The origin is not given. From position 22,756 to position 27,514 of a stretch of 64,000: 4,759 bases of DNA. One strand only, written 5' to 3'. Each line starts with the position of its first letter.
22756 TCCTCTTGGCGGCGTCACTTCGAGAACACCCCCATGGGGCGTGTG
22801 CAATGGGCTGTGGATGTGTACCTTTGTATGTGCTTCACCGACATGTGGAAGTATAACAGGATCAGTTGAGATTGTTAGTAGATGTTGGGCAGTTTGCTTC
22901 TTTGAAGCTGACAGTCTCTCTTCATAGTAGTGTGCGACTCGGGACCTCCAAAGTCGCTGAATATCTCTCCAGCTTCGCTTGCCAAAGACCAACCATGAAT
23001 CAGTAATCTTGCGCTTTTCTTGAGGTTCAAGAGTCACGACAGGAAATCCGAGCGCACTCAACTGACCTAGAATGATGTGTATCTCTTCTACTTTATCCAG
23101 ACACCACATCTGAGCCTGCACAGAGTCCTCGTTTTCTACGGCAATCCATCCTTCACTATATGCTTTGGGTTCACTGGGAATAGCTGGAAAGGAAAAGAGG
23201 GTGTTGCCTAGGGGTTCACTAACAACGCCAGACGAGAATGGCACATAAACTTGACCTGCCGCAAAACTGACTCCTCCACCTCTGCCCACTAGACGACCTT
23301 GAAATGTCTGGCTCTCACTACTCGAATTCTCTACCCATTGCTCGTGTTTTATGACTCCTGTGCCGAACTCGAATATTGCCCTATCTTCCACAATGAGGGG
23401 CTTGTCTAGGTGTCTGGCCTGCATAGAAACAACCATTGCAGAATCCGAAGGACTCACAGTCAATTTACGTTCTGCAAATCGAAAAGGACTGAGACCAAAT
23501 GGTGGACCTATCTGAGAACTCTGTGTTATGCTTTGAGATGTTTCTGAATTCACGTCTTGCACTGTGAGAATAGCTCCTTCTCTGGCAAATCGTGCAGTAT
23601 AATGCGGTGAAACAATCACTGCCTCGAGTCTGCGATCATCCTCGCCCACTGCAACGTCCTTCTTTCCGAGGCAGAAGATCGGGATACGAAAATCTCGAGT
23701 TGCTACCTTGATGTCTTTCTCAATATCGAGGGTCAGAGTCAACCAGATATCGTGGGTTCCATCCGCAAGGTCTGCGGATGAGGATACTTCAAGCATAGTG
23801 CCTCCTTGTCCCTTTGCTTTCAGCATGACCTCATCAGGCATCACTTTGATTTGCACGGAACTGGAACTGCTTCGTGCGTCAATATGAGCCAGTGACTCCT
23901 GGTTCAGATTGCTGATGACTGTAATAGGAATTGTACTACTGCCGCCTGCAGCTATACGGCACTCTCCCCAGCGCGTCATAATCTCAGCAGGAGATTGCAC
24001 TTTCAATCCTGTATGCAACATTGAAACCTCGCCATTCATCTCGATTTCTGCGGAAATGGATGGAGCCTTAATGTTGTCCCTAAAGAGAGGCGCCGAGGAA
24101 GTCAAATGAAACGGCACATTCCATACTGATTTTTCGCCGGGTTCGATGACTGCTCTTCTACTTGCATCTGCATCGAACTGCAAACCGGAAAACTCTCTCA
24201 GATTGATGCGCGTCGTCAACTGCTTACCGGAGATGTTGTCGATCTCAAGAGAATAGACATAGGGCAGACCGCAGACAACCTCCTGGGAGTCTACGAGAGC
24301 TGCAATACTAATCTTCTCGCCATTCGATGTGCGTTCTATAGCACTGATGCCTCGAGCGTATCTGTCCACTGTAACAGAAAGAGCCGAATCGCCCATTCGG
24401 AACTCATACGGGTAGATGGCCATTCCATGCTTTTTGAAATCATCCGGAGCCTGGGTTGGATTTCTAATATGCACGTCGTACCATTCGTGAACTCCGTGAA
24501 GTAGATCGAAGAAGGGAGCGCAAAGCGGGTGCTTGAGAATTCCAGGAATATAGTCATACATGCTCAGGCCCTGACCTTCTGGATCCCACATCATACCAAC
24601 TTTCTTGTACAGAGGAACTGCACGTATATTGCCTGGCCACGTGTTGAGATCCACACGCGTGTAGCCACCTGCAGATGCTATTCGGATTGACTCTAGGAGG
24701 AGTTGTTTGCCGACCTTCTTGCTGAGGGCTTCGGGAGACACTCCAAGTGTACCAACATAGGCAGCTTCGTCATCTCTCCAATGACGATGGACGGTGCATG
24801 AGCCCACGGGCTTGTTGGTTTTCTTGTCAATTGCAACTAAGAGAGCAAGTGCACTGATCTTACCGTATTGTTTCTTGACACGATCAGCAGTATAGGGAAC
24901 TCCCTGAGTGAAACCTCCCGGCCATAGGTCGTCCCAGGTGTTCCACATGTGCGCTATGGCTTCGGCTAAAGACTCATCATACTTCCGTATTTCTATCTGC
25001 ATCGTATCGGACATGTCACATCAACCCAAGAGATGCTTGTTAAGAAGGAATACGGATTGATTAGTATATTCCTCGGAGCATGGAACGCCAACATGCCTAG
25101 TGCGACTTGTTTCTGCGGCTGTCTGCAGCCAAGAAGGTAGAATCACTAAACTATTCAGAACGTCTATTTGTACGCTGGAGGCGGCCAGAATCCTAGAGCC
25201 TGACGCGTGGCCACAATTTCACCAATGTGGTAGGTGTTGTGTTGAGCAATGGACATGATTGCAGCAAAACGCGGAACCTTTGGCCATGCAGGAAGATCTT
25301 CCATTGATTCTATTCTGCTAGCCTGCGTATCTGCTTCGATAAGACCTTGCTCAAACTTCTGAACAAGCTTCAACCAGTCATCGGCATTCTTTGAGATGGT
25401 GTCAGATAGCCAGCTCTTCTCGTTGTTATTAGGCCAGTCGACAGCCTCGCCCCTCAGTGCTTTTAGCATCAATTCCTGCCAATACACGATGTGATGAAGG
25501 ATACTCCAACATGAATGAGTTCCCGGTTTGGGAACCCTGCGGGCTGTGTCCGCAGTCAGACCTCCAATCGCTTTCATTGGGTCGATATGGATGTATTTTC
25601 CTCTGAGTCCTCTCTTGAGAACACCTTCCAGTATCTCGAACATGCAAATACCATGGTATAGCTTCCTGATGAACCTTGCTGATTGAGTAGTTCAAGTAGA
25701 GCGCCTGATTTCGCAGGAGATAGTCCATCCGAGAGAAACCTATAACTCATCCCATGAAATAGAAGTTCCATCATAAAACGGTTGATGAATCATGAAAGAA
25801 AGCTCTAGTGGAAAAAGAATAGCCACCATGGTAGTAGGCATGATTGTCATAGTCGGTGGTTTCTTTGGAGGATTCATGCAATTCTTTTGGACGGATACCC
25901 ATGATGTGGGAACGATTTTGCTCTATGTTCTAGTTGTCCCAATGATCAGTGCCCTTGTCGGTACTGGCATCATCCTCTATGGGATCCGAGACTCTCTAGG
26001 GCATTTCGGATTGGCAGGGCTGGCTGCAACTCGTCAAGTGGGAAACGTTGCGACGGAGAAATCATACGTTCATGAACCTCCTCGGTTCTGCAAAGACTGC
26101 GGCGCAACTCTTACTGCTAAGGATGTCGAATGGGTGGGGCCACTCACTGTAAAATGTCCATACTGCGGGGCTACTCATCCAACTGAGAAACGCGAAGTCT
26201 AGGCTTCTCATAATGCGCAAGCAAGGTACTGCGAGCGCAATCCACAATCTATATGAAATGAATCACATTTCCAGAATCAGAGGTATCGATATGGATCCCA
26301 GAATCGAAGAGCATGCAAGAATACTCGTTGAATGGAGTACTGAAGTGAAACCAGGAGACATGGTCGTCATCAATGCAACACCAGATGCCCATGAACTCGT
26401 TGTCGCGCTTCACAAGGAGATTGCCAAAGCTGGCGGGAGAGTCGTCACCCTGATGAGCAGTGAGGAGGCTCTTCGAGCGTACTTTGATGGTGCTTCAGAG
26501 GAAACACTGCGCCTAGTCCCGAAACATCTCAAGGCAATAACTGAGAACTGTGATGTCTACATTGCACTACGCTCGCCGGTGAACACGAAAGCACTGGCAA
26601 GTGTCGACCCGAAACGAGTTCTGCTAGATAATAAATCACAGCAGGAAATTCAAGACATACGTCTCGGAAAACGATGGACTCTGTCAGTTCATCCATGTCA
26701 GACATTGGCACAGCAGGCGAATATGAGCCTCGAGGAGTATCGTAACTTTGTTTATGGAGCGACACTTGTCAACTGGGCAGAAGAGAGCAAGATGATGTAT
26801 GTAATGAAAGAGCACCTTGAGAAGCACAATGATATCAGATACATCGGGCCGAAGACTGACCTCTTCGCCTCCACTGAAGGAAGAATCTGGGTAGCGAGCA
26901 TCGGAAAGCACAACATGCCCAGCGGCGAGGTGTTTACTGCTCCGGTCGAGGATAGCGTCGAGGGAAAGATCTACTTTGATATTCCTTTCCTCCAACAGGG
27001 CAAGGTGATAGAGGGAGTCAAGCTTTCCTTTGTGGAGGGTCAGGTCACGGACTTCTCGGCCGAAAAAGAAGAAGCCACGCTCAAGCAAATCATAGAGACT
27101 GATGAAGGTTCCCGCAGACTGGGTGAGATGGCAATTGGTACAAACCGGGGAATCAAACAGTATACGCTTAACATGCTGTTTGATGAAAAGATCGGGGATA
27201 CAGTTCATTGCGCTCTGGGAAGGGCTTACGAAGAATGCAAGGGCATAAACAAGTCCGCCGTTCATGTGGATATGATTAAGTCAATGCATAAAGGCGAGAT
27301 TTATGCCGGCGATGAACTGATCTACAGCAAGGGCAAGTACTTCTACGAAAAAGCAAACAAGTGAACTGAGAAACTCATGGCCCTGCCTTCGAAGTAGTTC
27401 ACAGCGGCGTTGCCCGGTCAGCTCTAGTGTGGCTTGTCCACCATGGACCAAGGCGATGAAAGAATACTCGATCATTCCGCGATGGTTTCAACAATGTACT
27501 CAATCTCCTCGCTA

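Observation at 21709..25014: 1101-aa single-gene GNAT-fusion protein of unknown function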

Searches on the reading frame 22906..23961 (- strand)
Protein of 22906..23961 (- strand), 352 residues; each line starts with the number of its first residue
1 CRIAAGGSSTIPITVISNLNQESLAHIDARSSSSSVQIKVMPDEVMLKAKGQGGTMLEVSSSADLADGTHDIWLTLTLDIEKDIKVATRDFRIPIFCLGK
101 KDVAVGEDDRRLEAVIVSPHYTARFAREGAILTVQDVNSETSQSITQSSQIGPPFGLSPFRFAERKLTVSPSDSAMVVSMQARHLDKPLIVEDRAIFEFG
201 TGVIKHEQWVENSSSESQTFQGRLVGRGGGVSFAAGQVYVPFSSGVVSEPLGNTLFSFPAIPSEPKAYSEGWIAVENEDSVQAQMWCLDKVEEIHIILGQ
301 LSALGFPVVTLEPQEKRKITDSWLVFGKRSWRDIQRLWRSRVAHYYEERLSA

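Call 70: predict_structure(alignment_id=A5)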
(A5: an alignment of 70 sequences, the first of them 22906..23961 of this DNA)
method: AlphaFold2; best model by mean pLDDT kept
length: 352 residues; sequences in the alignment: 70
mean_pLDDT: 93.8   pTM: 0.90
mean pLDDT of the five models: 93.8, 93.7, 93.4, 92.7, 91.9
residues with pLDDT >= 90: 306; 70-90: 37; 50-70: 7; < 50: 2
segments of 3 or more residues with pLDDT < 50: none
pLDDT, mean of each block of 10 residues (from residue 1): 95 94 95 96 95 96 96 95 90 94 95 96 96 91 91 82 94 97 95 98 98 98 84 86 97 91 98 95 98 95 97 98 96 97 84 41
secondary structure, 60 per line:
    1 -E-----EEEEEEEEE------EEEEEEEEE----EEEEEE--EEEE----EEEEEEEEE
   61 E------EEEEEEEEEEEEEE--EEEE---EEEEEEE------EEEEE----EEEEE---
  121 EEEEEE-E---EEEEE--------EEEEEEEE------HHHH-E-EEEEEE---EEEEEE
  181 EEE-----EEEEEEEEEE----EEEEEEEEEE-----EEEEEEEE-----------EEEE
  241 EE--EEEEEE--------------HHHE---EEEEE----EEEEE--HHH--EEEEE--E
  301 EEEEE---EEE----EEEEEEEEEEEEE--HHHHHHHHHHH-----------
elements in order: E8-16 E23-31 E36-41 E44-47 E52-61 E68-81 E84-87 E91-97 E104-108 E113-117 E121-126 E132-136 E145-152 H159-162 E166-171 E175-183 E189-198 E203-212 E218-225 E237-242 E245-250 E272-276 E281-285 E293-297 E300-305 E309-311 E316-328 H331-341

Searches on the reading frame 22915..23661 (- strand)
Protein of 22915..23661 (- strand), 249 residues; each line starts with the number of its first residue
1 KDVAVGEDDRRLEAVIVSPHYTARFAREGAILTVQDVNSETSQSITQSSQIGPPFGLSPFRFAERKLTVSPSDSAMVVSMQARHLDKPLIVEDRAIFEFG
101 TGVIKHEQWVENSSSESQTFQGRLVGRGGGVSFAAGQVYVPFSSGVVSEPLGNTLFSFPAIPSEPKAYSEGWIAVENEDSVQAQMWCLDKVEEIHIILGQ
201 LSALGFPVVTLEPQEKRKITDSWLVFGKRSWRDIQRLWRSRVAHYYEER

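Call 94: search_solved_structures(query=A7, max_evalue=10, show_alignments=1)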
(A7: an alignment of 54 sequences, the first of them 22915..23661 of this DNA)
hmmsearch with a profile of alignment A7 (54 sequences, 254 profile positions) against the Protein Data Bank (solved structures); distinct sequences matched with E-value up to 10: 36.
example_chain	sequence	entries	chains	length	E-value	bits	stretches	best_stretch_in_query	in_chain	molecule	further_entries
3isy_A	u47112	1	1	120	0.036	16.3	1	189-246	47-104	Intracellular proteinase inhibitor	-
1px3_A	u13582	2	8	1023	0.26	13.5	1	134-180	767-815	beta-galactosidase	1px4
4duv_A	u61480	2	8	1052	0.27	13.4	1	134-180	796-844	Beta-galactosidase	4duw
7brs_A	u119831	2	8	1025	0.79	11.9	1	134-180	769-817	Beta-galactosidase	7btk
9wln_A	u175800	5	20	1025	0.79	11.9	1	134-180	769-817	Beta-galactosidase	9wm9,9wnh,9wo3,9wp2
6kuz_A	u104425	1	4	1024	0.8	11.9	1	134-180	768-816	Beta-galactosidase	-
43ls_A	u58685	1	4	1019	0.8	11.9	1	134-180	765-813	Beta-galactosidase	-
3j7h_A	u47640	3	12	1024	0.8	11.9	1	134-180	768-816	Beta-galactosidase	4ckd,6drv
8q7y_A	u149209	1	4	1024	0.8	11.9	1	134-180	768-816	Beta-galactosidase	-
9hki_A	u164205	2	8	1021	0.8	11.9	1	134-180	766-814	Beta-galactosidase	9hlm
1jz2_A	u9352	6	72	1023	0.8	11.9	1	134-180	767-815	Beta-Galactosidase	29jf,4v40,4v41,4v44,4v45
5a1a_A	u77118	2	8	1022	0.8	11.9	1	134-180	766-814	BETA-GALACTOSIDASE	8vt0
1f4a_A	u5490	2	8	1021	0.8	11.9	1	134-180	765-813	BETA-GALACTOSIDASE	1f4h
9y45_A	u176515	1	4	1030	0.8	11.9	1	134-180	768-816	Beta-galactosidase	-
8ri6_A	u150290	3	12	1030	0.8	11.9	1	134-180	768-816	Beta-galactosidase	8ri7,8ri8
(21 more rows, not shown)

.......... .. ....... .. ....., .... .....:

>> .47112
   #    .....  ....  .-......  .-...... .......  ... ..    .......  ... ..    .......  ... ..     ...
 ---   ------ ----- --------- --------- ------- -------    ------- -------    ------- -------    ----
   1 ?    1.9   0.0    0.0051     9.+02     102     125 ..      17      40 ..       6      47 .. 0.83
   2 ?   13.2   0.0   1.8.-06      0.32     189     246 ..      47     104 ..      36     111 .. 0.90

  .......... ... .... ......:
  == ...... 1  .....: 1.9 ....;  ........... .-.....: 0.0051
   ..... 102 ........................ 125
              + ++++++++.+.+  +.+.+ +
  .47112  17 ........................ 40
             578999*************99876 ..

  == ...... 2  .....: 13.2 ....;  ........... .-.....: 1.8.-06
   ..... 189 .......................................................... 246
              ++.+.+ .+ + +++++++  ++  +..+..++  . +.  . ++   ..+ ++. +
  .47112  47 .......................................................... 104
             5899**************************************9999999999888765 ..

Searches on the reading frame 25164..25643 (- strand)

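Call 8: search_protein_families(library=pfam, proteins=[window:25164-25643:-], max_evalue=0.001)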
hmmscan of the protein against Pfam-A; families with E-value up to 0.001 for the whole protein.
window:25164-25643:- (159 aa): 2 families
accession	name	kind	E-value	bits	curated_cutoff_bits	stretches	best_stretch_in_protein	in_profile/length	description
PF12867.12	DinB_2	-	5.5e-10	40.2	24.8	1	25-143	12-128/128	DinB superfamily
PF05163.17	DinB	-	2.4e-06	28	23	1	26-158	23-153/165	DinB family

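Call 79: search_protein_families(library=padloc, proteins=[window:25164-25643:-], max_evalue=0.001)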
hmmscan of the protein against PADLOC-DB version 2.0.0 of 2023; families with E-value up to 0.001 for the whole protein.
window:25164-25643:- (159 aa): 0 families

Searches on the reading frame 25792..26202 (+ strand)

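Call 8: search_protein_families(library=pfam, proteins=[window:25792-26202:+], max_evalue=0.001)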
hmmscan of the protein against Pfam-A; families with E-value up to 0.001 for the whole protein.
window:25792-26202:+ (136 aa): 2 families
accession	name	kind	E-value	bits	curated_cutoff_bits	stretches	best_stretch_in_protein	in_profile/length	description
PF12773.13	DZR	-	0.00037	21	27.3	1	94-133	9-38/45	Double zinc ribbon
PF13248.11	Zn_ribbon_3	-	0.00044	20.1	27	0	119-131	2-13/26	zinc-ribbon domain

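Call 79: search_protein_families(library=padloc, proteins=[window:25792-26202:+], max_evalue=0.001)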
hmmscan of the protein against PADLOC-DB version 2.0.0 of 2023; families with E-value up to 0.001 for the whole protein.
window:25792-26202:+ (136 aa): 0 families

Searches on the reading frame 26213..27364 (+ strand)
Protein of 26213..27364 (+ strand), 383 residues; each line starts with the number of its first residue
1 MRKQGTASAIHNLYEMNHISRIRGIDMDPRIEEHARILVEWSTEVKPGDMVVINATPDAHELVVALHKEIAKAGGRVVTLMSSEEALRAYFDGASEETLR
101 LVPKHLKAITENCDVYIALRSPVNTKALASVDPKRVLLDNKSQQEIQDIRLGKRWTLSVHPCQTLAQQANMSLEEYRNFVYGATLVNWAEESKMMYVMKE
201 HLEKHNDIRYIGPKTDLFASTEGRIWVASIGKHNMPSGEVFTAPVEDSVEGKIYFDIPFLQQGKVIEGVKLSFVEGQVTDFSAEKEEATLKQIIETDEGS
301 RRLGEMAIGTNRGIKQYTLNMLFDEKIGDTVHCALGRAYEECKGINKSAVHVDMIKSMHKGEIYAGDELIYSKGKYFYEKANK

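Call 8: search_protein_families(library=pfam, proteins=[window:26213-27364:+], max_evalue=0.001)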
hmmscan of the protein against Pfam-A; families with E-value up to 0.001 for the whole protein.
window:26213-27364:+ (383 aa): 2 families
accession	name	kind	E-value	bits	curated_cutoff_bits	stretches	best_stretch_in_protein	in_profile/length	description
PF02073.20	Peptidase_M29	-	7e-73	246.2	27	1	29-375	3-405/406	Thermophilic metalloprotease (M29)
PF00717.28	Peptidase_S24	-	0.00018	21.6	23.3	0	20-82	38-93/116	Peptidase S24-like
